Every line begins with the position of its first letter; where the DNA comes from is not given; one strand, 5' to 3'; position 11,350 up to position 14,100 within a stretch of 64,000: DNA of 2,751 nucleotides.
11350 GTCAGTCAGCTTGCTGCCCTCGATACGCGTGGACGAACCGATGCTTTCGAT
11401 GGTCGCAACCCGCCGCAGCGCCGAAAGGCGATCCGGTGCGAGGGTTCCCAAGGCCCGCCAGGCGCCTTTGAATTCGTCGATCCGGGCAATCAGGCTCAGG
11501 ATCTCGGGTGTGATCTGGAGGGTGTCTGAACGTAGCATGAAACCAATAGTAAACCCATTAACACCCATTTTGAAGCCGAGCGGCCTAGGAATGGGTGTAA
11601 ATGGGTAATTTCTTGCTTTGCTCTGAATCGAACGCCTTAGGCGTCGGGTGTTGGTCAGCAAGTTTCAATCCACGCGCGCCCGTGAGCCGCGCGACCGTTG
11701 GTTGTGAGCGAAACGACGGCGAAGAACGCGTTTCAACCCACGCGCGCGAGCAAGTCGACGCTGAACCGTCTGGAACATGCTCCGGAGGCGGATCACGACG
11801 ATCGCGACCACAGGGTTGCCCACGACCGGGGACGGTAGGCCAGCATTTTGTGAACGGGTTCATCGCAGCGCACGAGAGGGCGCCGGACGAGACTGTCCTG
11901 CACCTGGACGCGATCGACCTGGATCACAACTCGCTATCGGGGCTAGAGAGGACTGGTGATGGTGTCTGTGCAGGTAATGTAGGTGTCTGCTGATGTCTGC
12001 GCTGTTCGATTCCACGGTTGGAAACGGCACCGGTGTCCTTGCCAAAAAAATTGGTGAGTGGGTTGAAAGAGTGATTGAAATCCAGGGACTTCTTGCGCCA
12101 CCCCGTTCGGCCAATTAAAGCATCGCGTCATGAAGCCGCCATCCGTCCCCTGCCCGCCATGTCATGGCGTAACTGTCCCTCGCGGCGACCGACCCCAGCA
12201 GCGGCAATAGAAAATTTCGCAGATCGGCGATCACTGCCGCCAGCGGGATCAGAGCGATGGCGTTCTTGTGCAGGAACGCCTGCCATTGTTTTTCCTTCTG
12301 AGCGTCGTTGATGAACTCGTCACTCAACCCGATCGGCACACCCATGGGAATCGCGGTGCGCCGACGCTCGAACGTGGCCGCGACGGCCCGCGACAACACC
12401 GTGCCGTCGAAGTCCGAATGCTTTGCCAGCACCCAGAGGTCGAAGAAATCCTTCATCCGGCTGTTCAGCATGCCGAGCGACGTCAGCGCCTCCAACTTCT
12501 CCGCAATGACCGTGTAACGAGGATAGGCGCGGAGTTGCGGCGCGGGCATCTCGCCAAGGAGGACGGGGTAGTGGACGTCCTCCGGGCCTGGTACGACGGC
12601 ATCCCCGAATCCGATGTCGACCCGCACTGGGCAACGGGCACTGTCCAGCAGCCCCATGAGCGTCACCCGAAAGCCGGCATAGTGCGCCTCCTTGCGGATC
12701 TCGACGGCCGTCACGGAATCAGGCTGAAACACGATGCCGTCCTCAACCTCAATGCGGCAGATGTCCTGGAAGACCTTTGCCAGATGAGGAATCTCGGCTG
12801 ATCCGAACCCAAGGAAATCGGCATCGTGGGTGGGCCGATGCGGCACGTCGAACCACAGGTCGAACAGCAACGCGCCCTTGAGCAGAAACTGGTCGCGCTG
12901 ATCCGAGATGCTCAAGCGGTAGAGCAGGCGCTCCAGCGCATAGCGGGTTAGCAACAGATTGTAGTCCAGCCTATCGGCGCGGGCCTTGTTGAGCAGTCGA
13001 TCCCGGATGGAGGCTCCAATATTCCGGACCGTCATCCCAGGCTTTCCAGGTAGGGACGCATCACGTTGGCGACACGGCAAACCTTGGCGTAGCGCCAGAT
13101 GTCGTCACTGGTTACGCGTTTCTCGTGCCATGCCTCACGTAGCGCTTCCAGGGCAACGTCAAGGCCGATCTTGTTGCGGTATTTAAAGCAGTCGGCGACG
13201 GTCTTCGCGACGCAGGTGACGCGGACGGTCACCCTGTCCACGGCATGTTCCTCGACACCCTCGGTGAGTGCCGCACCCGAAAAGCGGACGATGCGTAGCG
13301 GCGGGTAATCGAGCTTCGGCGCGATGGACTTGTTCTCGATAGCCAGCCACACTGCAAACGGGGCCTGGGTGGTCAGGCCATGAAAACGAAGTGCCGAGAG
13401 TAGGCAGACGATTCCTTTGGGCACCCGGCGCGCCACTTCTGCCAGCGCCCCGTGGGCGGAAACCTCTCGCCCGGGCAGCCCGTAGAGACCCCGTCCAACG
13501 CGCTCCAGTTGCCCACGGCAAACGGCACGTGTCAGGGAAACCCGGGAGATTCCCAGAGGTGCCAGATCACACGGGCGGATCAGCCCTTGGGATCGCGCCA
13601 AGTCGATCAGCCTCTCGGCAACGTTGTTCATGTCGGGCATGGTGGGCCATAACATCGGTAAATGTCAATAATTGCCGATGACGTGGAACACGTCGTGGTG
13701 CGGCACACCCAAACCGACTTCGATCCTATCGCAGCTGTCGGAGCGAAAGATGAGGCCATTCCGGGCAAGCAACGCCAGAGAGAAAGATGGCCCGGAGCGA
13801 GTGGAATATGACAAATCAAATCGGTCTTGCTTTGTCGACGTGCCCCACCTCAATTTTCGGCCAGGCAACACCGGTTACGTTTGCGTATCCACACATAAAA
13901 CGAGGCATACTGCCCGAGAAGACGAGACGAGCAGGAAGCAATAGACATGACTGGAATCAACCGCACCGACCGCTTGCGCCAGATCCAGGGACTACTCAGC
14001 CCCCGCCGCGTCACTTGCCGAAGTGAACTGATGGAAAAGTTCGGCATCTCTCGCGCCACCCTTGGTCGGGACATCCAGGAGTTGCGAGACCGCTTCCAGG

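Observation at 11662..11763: Orphan mini-array with a type I-C-like repeat, unrelated to the I-E repeat of the main array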

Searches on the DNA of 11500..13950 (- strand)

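Call 17: search_rna_families(source=window, start=11500, end=12120, threshold=evalue, max_evalue=10, show_alignments=3)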
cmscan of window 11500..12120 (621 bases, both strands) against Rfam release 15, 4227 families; matches with E-value up to 10: 4.
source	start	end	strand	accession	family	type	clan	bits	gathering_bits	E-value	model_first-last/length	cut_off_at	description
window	11662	11695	-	RF01322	CRISPR-DR9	Gene; CRISPR;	-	20.6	45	0.062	1-37/37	no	CRISPR RNA direct repeat element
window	11545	11636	-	RF00432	SNORA51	Gene; snRNA; snoRNA; HACA-box;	-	15.5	50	3.3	1-133/133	no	Small nucleolar RNA SNORA51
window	11723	11808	+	RF01523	TB10Cs1H2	Gene; snRNA; snoRNA; HACA-box;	-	14.7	50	5.5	1-63/63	no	Trypanosomatid snoRNA TB10Cs1H2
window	11500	11529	+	RF02264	MAT2A_E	Cis-reg;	-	14.3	46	9.1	38-67/67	5'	MAT2A 3'UTR stem loop E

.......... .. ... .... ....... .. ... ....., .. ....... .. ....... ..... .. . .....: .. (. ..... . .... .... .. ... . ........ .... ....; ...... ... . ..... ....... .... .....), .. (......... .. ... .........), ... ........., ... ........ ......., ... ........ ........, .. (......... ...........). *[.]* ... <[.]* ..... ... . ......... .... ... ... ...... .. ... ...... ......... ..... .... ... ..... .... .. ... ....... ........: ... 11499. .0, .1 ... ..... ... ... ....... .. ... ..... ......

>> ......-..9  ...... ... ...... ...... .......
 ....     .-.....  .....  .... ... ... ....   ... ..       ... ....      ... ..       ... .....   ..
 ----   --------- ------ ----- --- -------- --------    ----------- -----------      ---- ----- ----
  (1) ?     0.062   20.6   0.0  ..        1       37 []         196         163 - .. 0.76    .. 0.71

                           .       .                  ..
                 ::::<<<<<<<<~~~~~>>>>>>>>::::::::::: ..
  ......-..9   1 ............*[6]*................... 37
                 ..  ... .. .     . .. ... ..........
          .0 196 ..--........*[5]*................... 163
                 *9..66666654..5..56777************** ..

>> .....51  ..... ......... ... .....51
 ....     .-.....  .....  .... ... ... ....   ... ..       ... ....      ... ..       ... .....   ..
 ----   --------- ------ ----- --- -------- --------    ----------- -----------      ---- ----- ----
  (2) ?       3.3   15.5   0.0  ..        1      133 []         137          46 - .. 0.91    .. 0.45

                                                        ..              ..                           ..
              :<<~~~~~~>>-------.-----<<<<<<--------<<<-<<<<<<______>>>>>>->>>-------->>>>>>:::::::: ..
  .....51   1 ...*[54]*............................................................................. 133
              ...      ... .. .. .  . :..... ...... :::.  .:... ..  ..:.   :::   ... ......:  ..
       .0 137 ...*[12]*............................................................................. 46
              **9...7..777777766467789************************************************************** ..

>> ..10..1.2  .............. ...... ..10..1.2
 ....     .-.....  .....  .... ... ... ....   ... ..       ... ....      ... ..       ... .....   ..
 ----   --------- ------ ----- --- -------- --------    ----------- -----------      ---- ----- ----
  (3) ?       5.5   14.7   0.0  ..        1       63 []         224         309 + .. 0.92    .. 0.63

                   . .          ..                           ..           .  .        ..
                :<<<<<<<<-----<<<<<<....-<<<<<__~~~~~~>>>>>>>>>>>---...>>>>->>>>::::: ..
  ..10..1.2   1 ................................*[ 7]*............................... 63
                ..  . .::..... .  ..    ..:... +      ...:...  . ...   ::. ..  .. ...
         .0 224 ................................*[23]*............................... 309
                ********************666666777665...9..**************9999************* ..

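Call 21: search_dna_similar(query=window:11696-11729:-, collection=phages, mode=distant, max_evalue=10)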
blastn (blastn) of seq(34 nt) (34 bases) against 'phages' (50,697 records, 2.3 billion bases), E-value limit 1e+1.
Records with a match: 10; places in all: 10; records where one place covers at least 80% of the query: 0.
Best place of each record, by identity: >=99% 10.
By first word of the organism name: Mycobacterium 6; Rhizobium 4.
By host as written in the record: Mycobacterium smegmatis mc2 155 3; Mycobacterium smegmatis mc#155 2; Rhizobium phaseoli IE4771 2; Rhizobium etli N731 1; Rhizobium phaseoli sv. phaseoli IE1004 1; Mycobacterium smegmatis mc2155 1.
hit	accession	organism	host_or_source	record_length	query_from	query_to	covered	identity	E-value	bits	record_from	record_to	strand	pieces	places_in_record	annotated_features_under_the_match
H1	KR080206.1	Mycobacterium phage ShedlockHolmes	Mycobacterium smegmatis mc2 155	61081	1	17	50%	100.0%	4e+0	32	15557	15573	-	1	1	20: tape measure protein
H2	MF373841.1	Mycobacterium phage Hurricane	Mycobacterium smegmatis mc#155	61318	1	17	50%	100.0%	4e+0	32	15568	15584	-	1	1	20: tape measure protein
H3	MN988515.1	Rhizobium phage RHph_N28_1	Rhizobium etli N731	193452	3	19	50%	100.0%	4e+0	32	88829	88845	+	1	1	putative baseplate wedge subunit protein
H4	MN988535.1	Rhizobium phage RHph_N42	Rhizobium phaseoli IE4771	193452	3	19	50%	100.0%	4e+0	32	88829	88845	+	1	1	putative baseplate wedge subunit protein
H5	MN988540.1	Rhizobium phage RHph_I42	Rhizobium phaseoli IE4771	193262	3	19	50%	100.0%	4e+0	32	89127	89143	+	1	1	putative baseplate wedge subunit protein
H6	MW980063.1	Rhizobium phage RHph_N46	Rhizobium phaseoli sv. phaseoli IE1004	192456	3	19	50%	100.0%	4e+0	32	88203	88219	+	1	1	putative baseplate wedge subunit protein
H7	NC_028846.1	Mycobacterium phage ShedlockHolmes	Mycobacterium smegmatis mc2 155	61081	1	17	50%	100.0%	4e+0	32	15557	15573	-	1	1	20: endolysin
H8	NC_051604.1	Mycobacterium phage Hurricane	Mycobacterium smegmatis mc#155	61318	1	17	50%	100.0%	4e+0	32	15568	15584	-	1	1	20: endolysin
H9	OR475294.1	Mycobacterium Phage TribleTrouble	Mycobacterium smegmatis mc2 155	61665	1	17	50%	100.0%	4e+0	32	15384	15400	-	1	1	19: tape measure protein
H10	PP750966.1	Mycobacterium phage Pharb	Mycobacterium smegmatis mc2155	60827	1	17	50%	100.0%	4e+0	32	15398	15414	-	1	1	20: tape measure protein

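Call 22: search_dna_similar(query=window:11696-11729:-, collection=plasmids, mode=distant, max_evalue=10)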
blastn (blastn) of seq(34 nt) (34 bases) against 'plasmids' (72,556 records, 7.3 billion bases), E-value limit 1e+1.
Records with a match: 5; places in all: 5; records where one place covers at least 80% of the query: 1.
Best place of each record, by identity: >=99% 1; 95-99% 2; 90-95% 1; 80-90% 1.
By first word of the organism name: Halorussus 2; Rhodopseudomonas 1; Rhizobium 1; Deinococcus 1.
By predicted mobility (MOB-suite, as given by PLSDB): non-mobilizable 4; conjugative 1.
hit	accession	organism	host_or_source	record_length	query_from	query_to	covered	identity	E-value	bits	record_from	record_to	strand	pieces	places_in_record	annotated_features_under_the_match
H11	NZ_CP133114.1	Rhodopseudomonas sp. BAL398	Cell culture,surface waters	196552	4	31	82%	89.7%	9e-1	37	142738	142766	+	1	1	hypothetical protein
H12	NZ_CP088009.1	Rhizobium sp. T136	Melilotus albus,Cell culture,root nodule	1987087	1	24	71%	95.8%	7e-2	40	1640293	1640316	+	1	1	none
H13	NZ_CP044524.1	Halorussus halophilus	pure culture,marine solar saltern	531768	1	24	71%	95.8%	7e-2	40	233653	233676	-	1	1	cation-transporting P-type ATPase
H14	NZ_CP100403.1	Halorussus aquaticus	cell culture,saline soil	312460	9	31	68%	91.3%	3e+0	34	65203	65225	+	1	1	HalOD1 output domain-containing protein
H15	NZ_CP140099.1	Deinococcus sp. AB2017081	pure culture,soil near an iron factory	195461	1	19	56%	100.0%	9e-1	36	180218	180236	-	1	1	none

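Call 53: search_dna_similar(query=window:11640-13950:+, collection=plasmids, mode=distant, max_rows=15)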
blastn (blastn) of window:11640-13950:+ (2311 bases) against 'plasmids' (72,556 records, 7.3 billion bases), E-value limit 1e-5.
Records with a match: 69; places in all: 72; records where one place covers at least 80% of the query: 0.
Best place of each record, by identity: 60-80% 69.
By first word of the organism name: Rhizobium 29; Sinorhizobium 9; Variovorax 4; Bradyrhizobium 4; Phyllobacterium 3; Ralstonia 2; Mesorhizobium 2; Methylosinus 2; Polaromonas 1; Methylomagnum 1; and 12 more.
By predicted mobility (MOB-suite, as given by PLSDB): conjugative 40; non-mobilizable 25; mobilizable 4.
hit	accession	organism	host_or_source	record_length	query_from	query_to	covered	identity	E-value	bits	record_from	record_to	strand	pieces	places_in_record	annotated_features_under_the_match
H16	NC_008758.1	Polaromonas naphthalenivorans CJ2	-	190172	663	1767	48%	64.9%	5e-53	218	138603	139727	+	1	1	nucleotidyl transferase AbiEii/AbiGii toxin family protein | AbiEi antitoxin N-terminal domain-containing protein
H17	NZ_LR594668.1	Variovorax sp. SRS16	linuron-contaminated soil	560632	788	1874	47%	65.8%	2e-57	233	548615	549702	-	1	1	nucleotidyl transferase AbiEii/AbiGii toxin family protein | AbiEi antitoxin N-terminal domain-containing protein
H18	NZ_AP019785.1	Methylomagnum ishizawai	-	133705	788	1778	43%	72.0%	1e-149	539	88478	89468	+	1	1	nucleotidyl transferase AbiEii/AbiGii toxin family protein | type IV toxin-antitoxin system AbiEi family antitoxin ...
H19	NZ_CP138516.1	Variovorax paradoxus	Legume root,PacBio whole genome assembly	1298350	788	1860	46%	65.7%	7e-51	210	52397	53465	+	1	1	none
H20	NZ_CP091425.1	Methylobacter sp. YRD-M1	isolate,wetland soil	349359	786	1773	43%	69.2%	7e-108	400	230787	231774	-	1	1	nucleotidyl transferase AbiEii/AbiGii toxin family protein | AbiEi antitoxin N-terminal domain-containing protein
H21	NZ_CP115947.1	Ralstonia solanacearum MolK2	Musa sp.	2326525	788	1776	43%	65.9%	8e-57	231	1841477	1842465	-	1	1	record has no annotation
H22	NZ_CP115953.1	Ralstonia solanacearum CFBP2957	Solanum lycopersicum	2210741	788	1776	43%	65.7%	7e-51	211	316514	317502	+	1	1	none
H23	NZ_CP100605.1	Bradyrhizobium sp. Ash2021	-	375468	791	1809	44%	62.9%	1e-10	77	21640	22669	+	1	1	nucleotidyl transferase AbiEii/AbiGii toxin family protein | type IV toxin-antitoxin system AbiEi family antitoxin ...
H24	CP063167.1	Variovorax paradoxus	-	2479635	798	1574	34%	66.4%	2e-46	196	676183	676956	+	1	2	nucleotidyl transferase AbiEii/AbiGii toxin family protein | type IV toxin-antitoxin system AbiEi family antitoxin ...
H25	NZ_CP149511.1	Pararhizobium sp. A13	Aeschynomene indica,cell ...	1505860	793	1569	34%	63.6%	7e-13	85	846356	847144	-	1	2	none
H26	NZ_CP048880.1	Spartinivicinus ruber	pure culture,coastal sediment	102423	1190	1778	25%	65.3%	2e-27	132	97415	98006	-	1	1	type IV toxin-antitoxin system AbiEi family antitoxin ...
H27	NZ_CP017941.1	Phyllobacterium zundukense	Oxytropis triphylla,cell culture,root ...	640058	793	1569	24%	67.4%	7e-13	165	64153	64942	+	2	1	nucleotidyl transferase AbiEii/AbiGii toxin family protein (x2) | type IV toxin-antitoxin system AbiEi family antitoxin ...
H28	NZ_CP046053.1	Methylocystis heyeri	cell culture,Sphagnum peat bog lake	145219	793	1570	24%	67.0%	3e-12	159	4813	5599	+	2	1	nucleotidyl transferase AbiEii/AbiGii toxin family protein | type IV toxin-antitoxin system AbiEi family antitoxin ...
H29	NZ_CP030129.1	Indioceanicola profundi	sediment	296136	791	1312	23%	66.9%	3e-24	122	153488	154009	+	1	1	nucleotidyl transferase AbiEii/AbiGii toxin family protein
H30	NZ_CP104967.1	Phyllobacterium sp. A18/5-2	Vicia costata,cell culture,root nodule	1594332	791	1785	20%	71.2%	9e-12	218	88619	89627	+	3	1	none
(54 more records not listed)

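Call 54: search_dna_similar(query=window:11640-12120:+, collection=phages, mode=distant, max_evalue=0.01, max_rows=10)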
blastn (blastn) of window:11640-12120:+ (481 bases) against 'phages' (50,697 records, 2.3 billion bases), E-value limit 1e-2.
No match.

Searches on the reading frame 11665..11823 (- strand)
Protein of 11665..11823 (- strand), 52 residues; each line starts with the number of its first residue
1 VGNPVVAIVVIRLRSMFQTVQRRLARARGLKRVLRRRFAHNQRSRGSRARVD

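Call 57: search_protein_families(library=pfam, proteins=[window:11665-11823:-], max_evalue=1)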
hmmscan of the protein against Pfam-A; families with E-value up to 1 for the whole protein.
window:11665-11823:- (52 aa): 2 families
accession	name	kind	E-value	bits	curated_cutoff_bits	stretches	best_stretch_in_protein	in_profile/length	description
PF03263.19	Cucumo_2B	-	0.03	15.4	27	1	15-48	6-39/95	Cucumovirus protein 2B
PF04882.17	Peroxin-3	-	0.42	10.1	27.6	1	16-43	30-57/458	Peroxin-3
